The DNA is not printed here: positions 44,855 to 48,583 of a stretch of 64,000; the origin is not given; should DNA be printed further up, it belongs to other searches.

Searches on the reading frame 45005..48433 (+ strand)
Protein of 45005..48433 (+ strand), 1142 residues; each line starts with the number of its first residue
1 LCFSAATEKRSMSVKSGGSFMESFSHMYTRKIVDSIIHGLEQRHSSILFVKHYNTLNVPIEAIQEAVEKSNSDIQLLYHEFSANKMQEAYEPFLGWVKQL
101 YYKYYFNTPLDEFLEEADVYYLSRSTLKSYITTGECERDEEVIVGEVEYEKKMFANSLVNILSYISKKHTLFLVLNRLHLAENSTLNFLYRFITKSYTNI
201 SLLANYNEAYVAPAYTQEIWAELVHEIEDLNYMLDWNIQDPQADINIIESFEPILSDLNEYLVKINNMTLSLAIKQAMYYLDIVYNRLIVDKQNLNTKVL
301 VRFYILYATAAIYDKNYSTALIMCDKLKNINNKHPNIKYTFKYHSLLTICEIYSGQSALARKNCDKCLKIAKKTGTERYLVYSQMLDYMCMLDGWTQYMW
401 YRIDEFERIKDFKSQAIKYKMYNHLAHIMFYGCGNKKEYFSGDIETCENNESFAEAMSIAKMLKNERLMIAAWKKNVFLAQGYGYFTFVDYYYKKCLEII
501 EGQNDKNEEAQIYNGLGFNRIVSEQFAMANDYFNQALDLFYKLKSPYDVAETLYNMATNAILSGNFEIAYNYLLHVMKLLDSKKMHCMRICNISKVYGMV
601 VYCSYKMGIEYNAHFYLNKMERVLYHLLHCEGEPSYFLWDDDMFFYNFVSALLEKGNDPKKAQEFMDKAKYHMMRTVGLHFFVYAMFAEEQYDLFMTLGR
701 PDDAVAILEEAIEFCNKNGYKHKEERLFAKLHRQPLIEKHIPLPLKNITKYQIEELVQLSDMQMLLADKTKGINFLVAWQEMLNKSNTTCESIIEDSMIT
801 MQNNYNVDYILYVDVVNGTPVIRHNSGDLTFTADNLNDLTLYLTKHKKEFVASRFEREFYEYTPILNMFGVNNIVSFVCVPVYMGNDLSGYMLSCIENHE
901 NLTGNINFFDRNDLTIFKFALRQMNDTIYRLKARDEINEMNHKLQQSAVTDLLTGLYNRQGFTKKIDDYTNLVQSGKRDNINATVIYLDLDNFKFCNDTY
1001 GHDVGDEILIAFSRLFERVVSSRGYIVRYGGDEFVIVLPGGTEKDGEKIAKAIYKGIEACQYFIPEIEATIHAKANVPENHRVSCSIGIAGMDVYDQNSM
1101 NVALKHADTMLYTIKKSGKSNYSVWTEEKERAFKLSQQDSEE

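Call 13: search_protein_families(library=pfam, proteins=[window:45005-48433:+], max_evalue=0.01)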
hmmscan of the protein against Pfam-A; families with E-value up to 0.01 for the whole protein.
window:45005-48433:+ (1142 aa): 3 families
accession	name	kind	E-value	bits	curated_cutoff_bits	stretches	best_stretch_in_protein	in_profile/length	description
PF00990.26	GGDEF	-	2.1e-34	119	23.8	1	948-1120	1-160/161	Diguanylate cyclase, GGDEF domain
PF13424.12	TPR_12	-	3.2e-09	37.3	30.1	0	492-540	25-75/77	Tetratricopeptide repeat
PF07719.23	TPR_2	-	6.1e-05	23.3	27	0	510-540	1-31/34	Tetratricopeptide repeat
